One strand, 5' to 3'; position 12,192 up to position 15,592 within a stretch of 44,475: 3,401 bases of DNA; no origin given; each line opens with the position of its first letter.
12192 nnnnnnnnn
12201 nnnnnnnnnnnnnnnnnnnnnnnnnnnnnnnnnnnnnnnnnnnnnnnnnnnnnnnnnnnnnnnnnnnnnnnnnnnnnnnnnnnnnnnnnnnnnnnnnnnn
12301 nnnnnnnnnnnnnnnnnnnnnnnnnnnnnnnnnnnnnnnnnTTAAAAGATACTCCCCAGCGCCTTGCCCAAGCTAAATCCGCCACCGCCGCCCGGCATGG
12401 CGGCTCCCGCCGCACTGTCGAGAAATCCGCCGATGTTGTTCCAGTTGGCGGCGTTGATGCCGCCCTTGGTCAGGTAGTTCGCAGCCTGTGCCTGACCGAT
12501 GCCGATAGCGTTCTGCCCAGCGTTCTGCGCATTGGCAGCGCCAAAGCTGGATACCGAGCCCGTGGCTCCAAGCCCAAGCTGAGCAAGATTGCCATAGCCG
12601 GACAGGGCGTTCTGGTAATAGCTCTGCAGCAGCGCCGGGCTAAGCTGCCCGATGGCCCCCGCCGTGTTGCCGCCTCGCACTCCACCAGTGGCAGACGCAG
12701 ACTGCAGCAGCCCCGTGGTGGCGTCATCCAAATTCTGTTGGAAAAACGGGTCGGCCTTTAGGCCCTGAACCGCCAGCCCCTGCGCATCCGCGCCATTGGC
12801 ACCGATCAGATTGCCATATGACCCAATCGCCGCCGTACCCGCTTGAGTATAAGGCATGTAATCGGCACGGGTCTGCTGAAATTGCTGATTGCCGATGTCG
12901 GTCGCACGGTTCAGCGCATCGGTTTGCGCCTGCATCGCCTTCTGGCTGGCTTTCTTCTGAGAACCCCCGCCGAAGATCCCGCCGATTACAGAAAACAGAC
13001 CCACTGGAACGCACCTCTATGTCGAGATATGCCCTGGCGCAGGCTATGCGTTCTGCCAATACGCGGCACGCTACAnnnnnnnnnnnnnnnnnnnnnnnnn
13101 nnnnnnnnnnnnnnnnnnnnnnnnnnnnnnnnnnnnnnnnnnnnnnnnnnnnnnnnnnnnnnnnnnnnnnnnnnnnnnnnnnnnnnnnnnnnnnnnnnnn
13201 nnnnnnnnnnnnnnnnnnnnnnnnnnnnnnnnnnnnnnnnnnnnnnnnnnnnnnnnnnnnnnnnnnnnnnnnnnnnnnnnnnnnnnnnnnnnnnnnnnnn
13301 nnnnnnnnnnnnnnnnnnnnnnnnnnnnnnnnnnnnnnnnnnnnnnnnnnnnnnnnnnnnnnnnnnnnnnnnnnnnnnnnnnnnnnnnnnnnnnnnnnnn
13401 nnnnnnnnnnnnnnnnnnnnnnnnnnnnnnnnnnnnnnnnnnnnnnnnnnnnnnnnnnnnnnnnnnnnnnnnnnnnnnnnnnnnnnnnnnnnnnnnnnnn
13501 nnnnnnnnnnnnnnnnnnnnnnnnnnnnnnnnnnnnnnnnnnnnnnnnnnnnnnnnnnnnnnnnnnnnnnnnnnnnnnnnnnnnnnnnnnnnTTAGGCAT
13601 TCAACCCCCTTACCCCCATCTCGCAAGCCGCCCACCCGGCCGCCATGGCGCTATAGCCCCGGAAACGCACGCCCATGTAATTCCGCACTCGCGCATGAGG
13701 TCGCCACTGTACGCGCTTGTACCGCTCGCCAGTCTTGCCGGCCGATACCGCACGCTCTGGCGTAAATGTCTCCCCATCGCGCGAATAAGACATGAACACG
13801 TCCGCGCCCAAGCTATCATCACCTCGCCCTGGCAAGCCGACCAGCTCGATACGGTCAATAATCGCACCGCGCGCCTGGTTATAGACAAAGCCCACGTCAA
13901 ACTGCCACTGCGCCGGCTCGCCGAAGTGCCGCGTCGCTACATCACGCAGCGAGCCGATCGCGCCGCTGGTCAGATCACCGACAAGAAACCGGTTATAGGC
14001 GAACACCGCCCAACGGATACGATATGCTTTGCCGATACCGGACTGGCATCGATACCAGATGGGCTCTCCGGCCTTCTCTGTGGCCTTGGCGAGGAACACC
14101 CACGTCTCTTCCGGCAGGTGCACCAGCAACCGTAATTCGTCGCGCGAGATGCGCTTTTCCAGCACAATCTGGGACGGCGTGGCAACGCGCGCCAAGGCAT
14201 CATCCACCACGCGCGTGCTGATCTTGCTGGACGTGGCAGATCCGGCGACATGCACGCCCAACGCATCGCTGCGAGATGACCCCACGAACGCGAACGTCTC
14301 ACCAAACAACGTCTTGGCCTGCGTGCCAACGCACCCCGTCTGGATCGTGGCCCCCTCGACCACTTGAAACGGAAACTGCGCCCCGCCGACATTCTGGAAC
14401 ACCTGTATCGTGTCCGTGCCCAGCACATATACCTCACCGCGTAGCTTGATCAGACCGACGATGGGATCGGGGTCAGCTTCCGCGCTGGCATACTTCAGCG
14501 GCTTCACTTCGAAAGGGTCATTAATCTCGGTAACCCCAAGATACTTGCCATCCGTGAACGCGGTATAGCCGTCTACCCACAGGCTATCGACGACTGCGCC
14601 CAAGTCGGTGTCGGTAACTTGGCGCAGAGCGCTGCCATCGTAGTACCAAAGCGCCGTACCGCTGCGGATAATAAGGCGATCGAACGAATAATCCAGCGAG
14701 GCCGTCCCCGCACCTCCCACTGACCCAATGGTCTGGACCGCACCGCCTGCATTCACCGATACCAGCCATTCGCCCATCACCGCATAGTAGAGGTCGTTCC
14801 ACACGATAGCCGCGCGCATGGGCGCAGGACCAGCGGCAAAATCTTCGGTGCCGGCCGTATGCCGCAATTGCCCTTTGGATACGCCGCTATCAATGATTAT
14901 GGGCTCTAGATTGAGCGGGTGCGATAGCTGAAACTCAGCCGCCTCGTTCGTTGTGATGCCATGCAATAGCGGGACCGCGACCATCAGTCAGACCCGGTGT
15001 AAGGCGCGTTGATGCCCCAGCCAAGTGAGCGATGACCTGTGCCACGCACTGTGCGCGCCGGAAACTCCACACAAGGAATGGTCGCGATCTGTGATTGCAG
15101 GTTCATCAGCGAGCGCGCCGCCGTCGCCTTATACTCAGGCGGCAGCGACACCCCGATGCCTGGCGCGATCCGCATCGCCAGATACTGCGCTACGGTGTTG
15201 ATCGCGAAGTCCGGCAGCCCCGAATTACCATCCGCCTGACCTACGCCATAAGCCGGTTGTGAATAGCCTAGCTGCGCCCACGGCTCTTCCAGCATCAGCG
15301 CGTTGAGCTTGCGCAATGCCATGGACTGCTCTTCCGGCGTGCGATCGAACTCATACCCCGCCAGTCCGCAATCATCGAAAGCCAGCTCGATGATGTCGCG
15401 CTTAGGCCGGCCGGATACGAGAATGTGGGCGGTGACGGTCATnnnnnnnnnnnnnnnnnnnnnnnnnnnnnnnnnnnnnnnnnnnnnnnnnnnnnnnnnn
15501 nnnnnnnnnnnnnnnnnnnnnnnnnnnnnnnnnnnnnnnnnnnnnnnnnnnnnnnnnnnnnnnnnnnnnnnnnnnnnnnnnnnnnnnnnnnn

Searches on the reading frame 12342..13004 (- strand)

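Call 83: search_protein_families(library=pfam, proteins=[window:12342-13004:-], max_evalue=0.01)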
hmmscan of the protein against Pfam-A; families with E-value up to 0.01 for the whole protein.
window:12342-13004:- (220 aa): 1 family
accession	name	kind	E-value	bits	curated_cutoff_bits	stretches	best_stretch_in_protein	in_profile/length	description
PF25688.1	P22_gp7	-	2.5e-11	44.3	28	1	14-217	22-220/230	Bacteriophage P22 DNA ejection protein gp7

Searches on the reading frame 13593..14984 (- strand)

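Call 83: search_protein_families(library=pfam, proteins=[window:13593-14984:-], max_evalue=0.01)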
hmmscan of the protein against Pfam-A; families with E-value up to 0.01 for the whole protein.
window:13593-14984:- (463 aa): 1 family
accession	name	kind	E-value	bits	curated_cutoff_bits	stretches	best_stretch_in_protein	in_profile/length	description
PF11134.13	Phage_stabilise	-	1.6e-17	63.8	25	1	86-445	83-455/469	Phage stabilisation protein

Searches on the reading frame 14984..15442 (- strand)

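Call 83: search_protein_families(library=pfam, proteins=[window:14984-15442:-], max_evalue=0.01)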
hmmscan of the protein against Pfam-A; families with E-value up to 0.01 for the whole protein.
window:14984-15442:- (152 aa): 1 family
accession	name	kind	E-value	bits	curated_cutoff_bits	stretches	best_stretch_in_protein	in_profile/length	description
PF11650.14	P22_Tail-4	-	8.9e-05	23.1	21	1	14-136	7-134/159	P22 tail accessory factor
